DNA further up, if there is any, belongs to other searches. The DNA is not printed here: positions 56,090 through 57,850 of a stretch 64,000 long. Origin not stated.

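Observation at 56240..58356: cis-prenyltransferase (uppS-type) translationally coupled to a B12-binding radical SAM enzyme, outside the canonical uppS neighbourhood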

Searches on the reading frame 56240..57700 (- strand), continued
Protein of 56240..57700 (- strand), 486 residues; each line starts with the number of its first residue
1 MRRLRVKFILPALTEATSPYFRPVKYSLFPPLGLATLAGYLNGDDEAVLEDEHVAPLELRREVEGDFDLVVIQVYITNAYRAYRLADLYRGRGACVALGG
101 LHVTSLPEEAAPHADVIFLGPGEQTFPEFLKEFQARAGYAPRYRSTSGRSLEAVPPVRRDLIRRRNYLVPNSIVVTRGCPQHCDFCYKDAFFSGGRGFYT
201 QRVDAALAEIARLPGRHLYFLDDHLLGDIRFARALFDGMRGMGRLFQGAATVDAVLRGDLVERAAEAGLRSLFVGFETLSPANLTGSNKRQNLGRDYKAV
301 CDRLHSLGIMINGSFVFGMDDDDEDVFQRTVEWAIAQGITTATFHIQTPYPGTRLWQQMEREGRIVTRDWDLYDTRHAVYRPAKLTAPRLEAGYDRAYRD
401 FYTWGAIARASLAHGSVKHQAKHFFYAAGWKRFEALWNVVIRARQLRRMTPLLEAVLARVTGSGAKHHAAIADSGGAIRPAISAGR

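Call 23: find_encoding_contigs(protein=P0112, flank=6000, max_places=1)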
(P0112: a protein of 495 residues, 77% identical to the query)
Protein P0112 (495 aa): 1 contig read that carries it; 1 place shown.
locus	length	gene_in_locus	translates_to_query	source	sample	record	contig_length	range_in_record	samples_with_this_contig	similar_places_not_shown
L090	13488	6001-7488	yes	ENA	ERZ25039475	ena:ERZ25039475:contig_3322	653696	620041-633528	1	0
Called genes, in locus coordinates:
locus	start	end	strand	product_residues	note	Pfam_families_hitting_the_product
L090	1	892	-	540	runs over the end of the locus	PF00775:Dioxygenase_C (faint), PF08400:phage_tail_N (faint), PF09430:EMC7_beta-sandw (faint), PF10670:DUF4198 (faint), PF11974:bMG3 (faint), PF13620:CarboxypepD_reg, PF13715:CarbopepD_reg_2 (faint), PF13620:CarboxypepD_reg, +5 more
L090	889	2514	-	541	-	PF13620:CarboxypepD_reg (faint)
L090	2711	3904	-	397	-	-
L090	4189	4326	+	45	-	-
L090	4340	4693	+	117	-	-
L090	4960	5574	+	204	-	-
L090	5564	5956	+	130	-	PF12840:HTH_20 (weak), PF13601:HTH_34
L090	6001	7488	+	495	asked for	PF02310:B12-binding, PF04055:Radical_SAM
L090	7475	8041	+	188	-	-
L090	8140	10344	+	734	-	PF00486:Trans_reg_C, PF00930:DPPIV_N (faint), PF07676:PD40 (faint), PF26550:Tricorn_2nd (weak), PF26549:Tricorn_N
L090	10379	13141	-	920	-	PF25183:OMP_b-brl_4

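Call 24: search_protein_families(library=ncbifam, proteins=[P0125, P0137, P0146, P0149, P0164, P0174, P0181, P0185, P0197, P0215], max_evalue=1e-20)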
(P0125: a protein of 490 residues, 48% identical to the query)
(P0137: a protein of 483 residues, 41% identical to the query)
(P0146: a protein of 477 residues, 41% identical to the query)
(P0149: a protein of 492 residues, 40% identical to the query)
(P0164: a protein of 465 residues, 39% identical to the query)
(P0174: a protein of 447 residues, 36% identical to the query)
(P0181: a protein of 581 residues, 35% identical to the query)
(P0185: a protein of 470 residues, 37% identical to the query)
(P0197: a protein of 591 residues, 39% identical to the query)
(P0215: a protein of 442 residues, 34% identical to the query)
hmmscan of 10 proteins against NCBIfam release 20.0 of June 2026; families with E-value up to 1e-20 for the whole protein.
P0125 (490 aa): 2 families
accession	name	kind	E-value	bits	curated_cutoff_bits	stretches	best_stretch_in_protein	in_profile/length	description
TIGR03471.1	HpnJ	equivalog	4.1e-22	78.7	577.6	1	167-386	199-423/472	hopanoid biosynthesis associated radical SAM protein HpnJ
TIGR02026.1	BchE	equivalog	3e-21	75.9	481.35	0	170-417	199-449/497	magnesium-protoporphyrin IX monomethyl ester anaerobic oxidative cyclase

P0137 (483 aa): 2 families
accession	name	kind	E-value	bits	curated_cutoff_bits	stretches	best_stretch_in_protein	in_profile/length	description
TIGR03471.1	HpnJ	equivalog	4.2e-24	85.3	577.6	1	163-361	198-398/472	hopanoid biosynthesis associated radical SAM protein HpnJ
TIGR02026.1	BchE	equivalog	2.3e-23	82.8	481.35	1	83-401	89-435/497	magnesium-protoporphyrin IX monomethyl ester anaerobic oxidative cyclase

P0146 (477 aa): 3 families
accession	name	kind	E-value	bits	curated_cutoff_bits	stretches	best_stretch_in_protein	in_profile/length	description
TIGR03471.1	HpnJ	equivalog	1.3e-26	93.6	577.6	1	161-390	199-434/472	hopanoid biosynthesis associated radical SAM protein HpnJ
TIGR02026.1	BchE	equivalog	7.5e-24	84.4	481.35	1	165-396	200-435/497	magnesium-protoporphyrin IX monomethyl ester anaerobic oxidative cyclase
NF050148.1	rSAM_ApyD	equivalog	9.4e-22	77.1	750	0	55-350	72-397/645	RiPP biosynthesis radical SAM protein ApyD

P0149 (492 aa): 4 families
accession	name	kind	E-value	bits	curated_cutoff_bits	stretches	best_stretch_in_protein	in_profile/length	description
TIGR02026.1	BchE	equivalog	3.2e-26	92.3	481.35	1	161-408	195-445/497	magnesium-protoporphyrin IX monomethyl ester anaerobic oxidative cyclase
TIGR03471.1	HpnJ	equivalog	7.3e-25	87.8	577.6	1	162-401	199-444/472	hopanoid biosynthesis associated radical SAM protein HpnJ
TIGR04479.1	bcpD_PhpK_rSAM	subfamily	5.8e-22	77.7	600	1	159-321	240-405/504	PhpK family radical SAM P-methyltransferase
NF050148.1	rSAM_ApyD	equivalog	5.1e-21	74.7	750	0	54-400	71-440/645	RiPP biosynthesis radical SAM protein ApyD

P0164 (465 aa): 1 family
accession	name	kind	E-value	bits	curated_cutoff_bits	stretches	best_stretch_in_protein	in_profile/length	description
TIGR03471.1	HpnJ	equivalog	9.4e-21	74.2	577.6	0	161-388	200-433/472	hopanoid biosynthesis associated radical SAM protein HpnJ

P0174 (447 aa): 7 families
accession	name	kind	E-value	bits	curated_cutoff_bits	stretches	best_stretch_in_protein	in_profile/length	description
TIGR02026.1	BchE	equivalog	1.1e-39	136.7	481.35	1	168-439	196-465/497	magnesium-protoporphyrin IX monomethyl ester anaerobic oxidative cyclase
TIGR04013.1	B12_SAM_MJ_1487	hypoth_equivalog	3.1e-33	115.2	251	1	32-216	13-202/382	TIGR04013 family B12-binding domain/radical SAM domain-containing protein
TIGR03471.1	HpnJ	equivalog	1.1e-31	110.3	577.6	1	163-404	192-436/472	hopanoid biosynthesis associated radical SAM protein HpnJ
TIGR04014.1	B12_SAM_MJ_0865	equivalog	1.2e-25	90.2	360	1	67-357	48-357/434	methyl-coenzyme M reductase glutamine C-methyltransferase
TIGR04479.1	bcpD_PhpK_rSAM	subfamily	2.5e-24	85.6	600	1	171-343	246-416/504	PhpK family radical SAM P-methyltransferase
NF050148.1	rSAM_ApyD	equivalog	1.4e-23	83.2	750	0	171-360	204-395/645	RiPP biosynthesis radical SAM protein ApyD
TIGR04072.2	rSAM_ladder_B12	equivalog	2.7e-21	75.7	360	1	75-368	85-382/443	lipid biosynthesis B12-binding/radical SAM protein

P0181 (581 aa): 4 families
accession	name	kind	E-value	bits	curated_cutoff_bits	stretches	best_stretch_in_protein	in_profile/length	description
TIGR04013.1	B12_SAM_MJ_1487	hypoth_equivalog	5.9e-26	91.2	251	1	40-203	21-191/382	TIGR04013 family B12-binding domain/radical SAM domain-containing protein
TIGR03471.1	HpnJ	equivalog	4.6e-25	88.4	577.6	1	166-361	200-398/472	hopanoid biosynthesis associated radical SAM protein HpnJ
TIGR02026.1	BchE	equivalog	1.3e-23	83.6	481.35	0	165-381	196-416/497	magnesium-protoporphyrin IX monomethyl ester anaerobic oxidative cyclase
TIGR04479.1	bcpD_PhpK_rSAM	subfamily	1.5e-23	82.9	600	1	153-329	231-410/504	PhpK family radical SAM P-methyltransferase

P0185 (470 aa): 8 families
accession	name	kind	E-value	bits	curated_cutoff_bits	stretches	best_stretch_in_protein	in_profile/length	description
TIGR03471.1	HpnJ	equivalog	9.2e-38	130.3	577.6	1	164-402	199-440/472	hopanoid biosynthesis associated radical SAM protein HpnJ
TIGR02026.1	BchE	equivalog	6.9e-31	107.6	481.35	1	164-397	196-430/497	magnesium-protoporphyrin IX monomethyl ester anaerobic oxidative cyclase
NF038361.1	rSAM_Sden_1168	equivalog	2.3e-27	95.8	575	1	164-392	284-516/560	Sden_1168 family B12-binding radical SAM P-methyltransferase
TIGR04479.1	bcpD_PhpK_rSAM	subfamily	1.1e-25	90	600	1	153-332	232-414/504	PhpK family radical SAM P-methyltransferase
TIGR04013.1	B12_SAM_MJ_1487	hypoth_equivalog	1.8e-25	89.6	251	0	40-205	26-194/382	TIGR04013 family B12-binding domain/radical SAM domain-containing protein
TIGR04367.1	HpnR_B12_rSAM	equivalog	2.3e-25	89.1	650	1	58-371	61-392/490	hopanoid C-3 methylase HpnR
NF050148.1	rSAM_ApyD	equivalog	2.5e-25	88.9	750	1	57-404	74-439/645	RiPP biosynthesis radical SAM protein ApyD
TIGR04072.2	rSAM_ladder_B12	equivalog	9.2e-24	83.9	360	1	57-358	71-381/443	lipid biosynthesis B12-binding/radical SAM protein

P0197 (591 aa): 7 families
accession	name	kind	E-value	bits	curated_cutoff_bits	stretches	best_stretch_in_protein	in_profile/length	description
TIGR02026.1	BchE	equivalog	4.7e-30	104.9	481.35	1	165-403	196-437/497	magnesium-protoporphyrin IX monomethyl ester anaerobic oxidative cyclase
TIGR04013.1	B12_SAM_MJ_1487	hypoth_equivalog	2e-27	96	251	0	37-203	18-191/382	TIGR04013 family B12-binding domain/radical SAM domain-containing protein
TIGR04014.1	B12_SAM_MJ_0865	equivalog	8.1e-24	84.2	360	0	251-349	259-356/434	methyl-coenzyme M reductase glutamine C-methyltransferase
TIGR03471.1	HpnJ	equivalog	9.7e-24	84.1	577.6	1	165-402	199-441/472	hopanoid biosynthesis associated radical SAM protein HpnJ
TIGR04479.1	bcpD_PhpK_rSAM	subfamily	1.8e-22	79.4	600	1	163-335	241-415/504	PhpK family radical SAM P-methyltransferase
TIGR04072.2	rSAM_ladder_B12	equivalog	1.9e-21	76.2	360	1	75-358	85-379/443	lipid biosynthesis B12-binding/radical SAM protein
NF050148.1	rSAM_ApyD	equivalog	6.7e-21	74.3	750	0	161-367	197-408/645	RiPP biosynthesis radical SAM protein ApyD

P0215 (442 aa): 4 families
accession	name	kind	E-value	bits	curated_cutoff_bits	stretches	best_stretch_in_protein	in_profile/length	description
TIGR02026.1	BchE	equivalog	1.7e-29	103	481.35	1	162-410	197-447/497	magnesium-protoporphyrin IX monomethyl ester anaerobic oxidative cyclase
TIGR04479.1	bcpD_PhpK_rSAM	subfamily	5.1e-29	101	600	1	161-327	243-410/504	PhpK family radical SAM P-methyltransferase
TIGR03471.1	HpnJ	equivalog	3.8e-24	85.4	577.6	1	161-360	199-399/472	hopanoid biosynthesis associated radical SAM protein HpnJ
TIGR04367.1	HpnR_B12_rSAM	equivalog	2.9e-21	75.6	650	1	144-378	165-400/490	hopanoid C-3 methylase HpnR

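Call 39: predict_structure(alignment_id=A1)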
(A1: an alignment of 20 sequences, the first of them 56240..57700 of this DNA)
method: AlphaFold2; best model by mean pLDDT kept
length: 486 residues; sequences in the alignment: 20
mean_pLDDT: 61.5   pTM: 0.61
mean pLDDT of the five models: 61.5, 59.9, 59.0, 58.3, 53.8
residues with pLDDT >= 90: 23; 70-90: 109; 50-70: 224; < 50: 130
segments of 3 or more residues with pLDDT < 50: 14-29, 145-152, 167-200, 215-221, 243-245, 348-350, 369-383, 430-432, 444-446, 462-486
pLDDT, mean of each block of 10 residues (from residue 1): 86 47 41 75 89 70 77 75 88 86 57 79 72 73 50 62 54 45 39 39 62 50 59 68 53 73 73 65 62 64 73 61 72 70 55 55 53 37 55 67 66 65 59 49 49 57 48 42 37
secondary structure, 60 per line:
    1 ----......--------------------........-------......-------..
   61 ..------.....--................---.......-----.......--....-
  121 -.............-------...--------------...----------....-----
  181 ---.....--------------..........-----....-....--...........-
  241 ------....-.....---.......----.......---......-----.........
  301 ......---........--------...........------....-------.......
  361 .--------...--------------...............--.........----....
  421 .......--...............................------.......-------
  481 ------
elements in order: E5-10 H31-38 E46-51 H59-62 E69-73 H76-91 E95-101 H107-113 E116-119 H122-134 E142-144 E172-175 H184-188 H203-212 E218-221 H223-226 H229-239 E247-250 H252-256 H260-266 E271-277 H281-286 H293-306 E310-317 H326-336 E343-346 H354-361 H387-401 H404-412 H417-427 H430-460 H467-473

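Call 46: fold_search(model_id=the predicted structure, library=pdb)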
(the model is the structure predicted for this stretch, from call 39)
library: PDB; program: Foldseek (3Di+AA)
matches with E <= 10: 1432; with E <= 0.001: 20
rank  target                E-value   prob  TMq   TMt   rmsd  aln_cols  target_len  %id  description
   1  6fd2_B                5.1e-14  1.00  0.47  0.49   9.4       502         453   19  Radical SAM 1,2-diol dehydratase AprD4 in complex with its substrate paromamine (released 2018-01-17)
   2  6fd2_A                1.1e-13  1.00  0.49  0.52   9.0       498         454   20  Radical SAM 1,2-diol dehydratase AprD4 in complex with its substrate paromamine (released 2018-01-17)
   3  9n1b                  3.8e-09  1.00  0.48  0.39  13.6       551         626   17  Crystal structure of CysS from Corallococcus sp. CA054B with 5'-deoxyadenosine, methionine, and pantetheinylated 3-metho (released 2026-01-28)
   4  9n1d                  4.5e-09  1.00  0.51  0.41   9.2       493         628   17  Crystal structure of CysS from Corallococcus sp. CA054B with 5'-deoxyadenosine and methionine bound (released 2026-01-28)
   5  7kdx_A                1.7e-08  1.00  0.45  0.35   7.4       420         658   20  Crystal structure of Streptomyces tokunonesis TokK with hydroxycobalamin, 5'-deoxyadenosine, and methionine (released 2022-01-12)
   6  7kdy_B                2.5e-08  1.00  0.43  0.34   8.0       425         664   19  Crystal structure of Streptomyces tokunonesis TokK with hydroxycobalamin, 5'-deoxyadenosine, methionine, and (2R)-pant (released 2022-01-12)
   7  7kdy_A                2.5e-08  1.00  0.44  0.35   7.4       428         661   20  Crystal structure of Streptomyces tokunonesis TokK with hydroxycobalamin, 5'-deoxyadenosine, methionine, and (2R)-pant (released 2022-01-12)
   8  7kdx_B                3.0e-08  1.00  0.44  0.34   8.1       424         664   19  Crystal structure of Streptomyces tokunonesis TokK with hydroxycobalamin, 5'-deoxyadenosine, and methionine (released 2022-01-12)
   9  9ccb                  3.0e-08  1.00  0.42  0.47  11.7       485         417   18  X-ray crystal structure of methyl-coenzyme M reductase glutamine methylase (MgmA) from Methanothermobacter marburgensis  (released 2025-01-01)
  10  6wte_B                4.7e-08  1.00  0.44  0.41  10.3       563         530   14  Structure of radical S-adenosylmethionine methyltransferase, TsrM, from Kitasatospora setae with cobalamin and [4Fe-4S (released 2020-12-23)
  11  9n1c                  7.1e-08  1.00  0.46  0.38   7.3       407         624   19  Crystal structure of CysS from Corallococcus sp. CA054B with 5'-deoxyadenosine, methionine, and pantetheinylated 3-ethox (released 2026-01-28)
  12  6wte_A                2.0e-07  1.00  0.41  0.37   9.0       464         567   15  Structure of radical S-adenosylmethionine methyltransferase, TsrM, from Kitasatospora setae with cobalamin and [4Fe-4S (released 2020-12-23)
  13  6wtf_A                2.6e-07  1.00  0.41  0.37   8.9       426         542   16  Structure of radical S-adenosylmethionine methyltransferase, TsrM, from Kitasatospora setae with tryptophan substrate  (released 2020-12-23)
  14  9a6d_A                2.8e-07  1.00  0.48  0.52   6.3       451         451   13  Integrative model of MTAB-YVFG by crosslinking MS and deep learning (released 2024-09-18)
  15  6wtf_B                3.1e-07  1.00  0.46  0.42  10.4       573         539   14  Structure of radical S-adenosylmethionine methyltransferase, TsrM, from Kitasatospora setae with tryptophan substrate  (released 2020-12-23)
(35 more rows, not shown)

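Call 53: search_protein_families(library=pfam, proteins=[L090:7475-8041:+], max_evalue=0.01)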
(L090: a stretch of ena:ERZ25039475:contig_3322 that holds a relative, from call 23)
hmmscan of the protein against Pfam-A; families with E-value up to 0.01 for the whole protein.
L090:7475-8041:+ (188 aa): 0 families

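Call 55: search_protein_families(library=ncbifam, proteins=[L001:5576-6142:-, L005:7366-7935:-], max_evalue=0.00001)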
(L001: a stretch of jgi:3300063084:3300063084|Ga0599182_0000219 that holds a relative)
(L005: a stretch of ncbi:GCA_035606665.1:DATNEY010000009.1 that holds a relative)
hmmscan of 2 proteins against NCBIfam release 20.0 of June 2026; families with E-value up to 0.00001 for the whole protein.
L001:5576-6142:- (188 aa): 10 families
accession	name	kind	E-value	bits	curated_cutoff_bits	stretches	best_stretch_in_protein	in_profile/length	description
TIGR03025.1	EPS_sugtrans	subfamily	8.5e-55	186.7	295.55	1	5-170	256-439/445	exopolysaccharide biosynthesis polyprenyl glycosylphosphotransferase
TIGR03023.1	WcaJ_sugtrans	equivalog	6.7e-49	167.4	410.75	1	4-168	260-445/453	undecaprenyl-phosphate glucose phosphotransferase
TIGR03013.1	EpsB_2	subfamily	1.6e-39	136.2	393.35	1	5-171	253-438/443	TIGR03013 family XrtA/PEP-CTERM system glycosyltransferase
TIGR03022.1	WbaP_sugtrans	subfamily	1.6e-34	119.9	403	2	65-163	346-443/456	undecaprenyl-phosphate galactose phosphotransferase WbaP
NF050817.1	PolSacchBiosHfsE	equivalog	1.7e-34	119.3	750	1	5-166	270-456/467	polysaccharide biosynthesis protein HfsE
NF052601.1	undeca_RfbP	equivalog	1.9e-32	112.5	330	2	64-172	131-238/244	undecaprenyl-phosphate galactose phosphotransferase family protein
NF041877.1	EPS_EpsZ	equivalog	3.8e-31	108.2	800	2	65-168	349-451/459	exopolysaccharide biosynthesis polyisoprenyl-phosphate hexose-1-phosphate transferase EpsZ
NF007518.0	PRK10124.1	equivalog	2e-29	102.7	684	1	7-165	274-453/464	undecaprenyl-phosphate glucose phosphotransferase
NF045514.1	glycotran_HepC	equivalog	3.2e-20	72.4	140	1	6-110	116-220/220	heterocyst development glycosyltransferase HepC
NF011751.0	PRK15204.1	equivalog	1.7e-19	69.8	907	1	65-160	366-460/476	undecaprenyl-phosphate galactose phosphotransferase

L005:7366-7935:- (189 aa): 10 families
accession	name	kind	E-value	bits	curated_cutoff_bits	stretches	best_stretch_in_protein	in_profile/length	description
TIGR03025.1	EPS_sugtrans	subfamily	8.2e-52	176.9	295.55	1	2-165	258-439/445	exopolysaccharide biosynthesis polyprenyl glycosylphosphotransferase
TIGR03023.1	WcaJ_sugtrans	equivalog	1e-43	150.3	410.75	1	2-164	263-446/453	undecaprenyl-phosphate glucose phosphotransferase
TIGR03013.1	EpsB_2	subfamily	5.6e-34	118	393.35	1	1-168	254-440/443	TIGR03013 family XrtA/PEP-CTERM system glycosyltransferase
TIGR03022.1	WbaP_sugtrans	subfamily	1.4e-33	116.8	403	2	60-158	346-443/456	undecaprenyl-phosphate galactose phosphotransferase WbaP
NF052601.1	undeca_RfbP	equivalog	4.5e-33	114.5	330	2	60-168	132-239/244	undecaprenyl-phosphate galactose phosphotransferase family protein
NF041877.1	EPS_EpsZ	equivalog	3.6e-29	101.7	800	2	60-165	349-453/459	exopolysaccharide biosynthesis polyisoprenyl-phosphate hexose-1-phosphate transferase EpsZ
NF007518.0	PRK10124.1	equivalog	2.1e-26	92.7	684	1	2-160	274-453/464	undecaprenyl-phosphate glucose phosphotransferase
NF050817.1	PolSacchBiosHfsE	equivalog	2.6e-26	92.4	750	1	2-160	272-455/467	polysaccharide biosynthesis protein HfsE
NF011751.0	PRK15204.1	equivalog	1.2e-17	63.7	907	1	60-153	366-458/476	undecaprenyl-phosphate galactose phosphotransferase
NF045514.1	glycotran_HepC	equivalog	2e-17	63.2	140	1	2-103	117-218/220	heterocyst development glycosyltransferase HepC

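Call 61: predict_structure(alignment_id=A2)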
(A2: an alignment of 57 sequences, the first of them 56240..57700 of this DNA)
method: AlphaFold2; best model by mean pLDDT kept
length: 486 residues; sequences in the alignment: 57
mean_pLDDT: 90.8   pTM: 0.89
mean pLDDT of the five models: 90.8, 89.1, 88.5, 88.0, 87.8
residues with pLDDT >= 90: 369; 70-90: 83; 50-70: 17; < 50: 17
segments of 3 or more residues with pLDDT < 50: 474-486
pLDDT, mean of each block of 10 residues (from residue 1): 94 87 87 97 97 93 86 97 98 97 97 97 94 94 83 92 92 94 89 74 96 94 95 98 96 94 97 97 94 92 96 98 98 98 97 96 98 97 98 97 97 92 91 85 82 75 52 46 41
secondary structure, 60 per line:
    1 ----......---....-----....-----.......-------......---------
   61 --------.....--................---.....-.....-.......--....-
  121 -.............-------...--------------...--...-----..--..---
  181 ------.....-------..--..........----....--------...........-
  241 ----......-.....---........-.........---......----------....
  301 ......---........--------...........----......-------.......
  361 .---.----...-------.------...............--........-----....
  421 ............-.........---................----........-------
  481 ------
elements in order: E5-10 H14-17 H23-26 H32-38 E46-51 E69-73 H76-91 E95-99 H101-105 H107-113 E116-119 H122-134 E142-144 H187-191 H203-212 E217-220 H229-239 E245-250 H252-256 H260-267 E269-277 H281-286 H297-306 E310-317 H326-336 E341-346 H354-361 H387-401 H404-411 H417-432 H434-442 H446-461 H466-473

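Call 64: search_protein_families(library=pfam, proteins=[window:56240-57700:-], max_evalue=10)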
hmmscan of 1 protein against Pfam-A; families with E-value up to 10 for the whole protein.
window:56240-57700:- (486 aa): 4 families
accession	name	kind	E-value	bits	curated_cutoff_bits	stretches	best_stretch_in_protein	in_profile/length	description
PF02310.24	B12-binding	-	3.1e-11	43.6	32.1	1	28-129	11-120/121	B12 binding domain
PF04055.27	Radical_SAM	-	3.9e-10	40.6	29.5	1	173-333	1-165/166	Radical SAM superfamily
PF13282.11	DUF4070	-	0.016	15.7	22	1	353-442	1-92/144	Domain of unknown function (DUF4070)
PF19864.5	Radical_SAM_N2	-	0.019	14.8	29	1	95-135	88-127/151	Radical SAM proteins, N-terminal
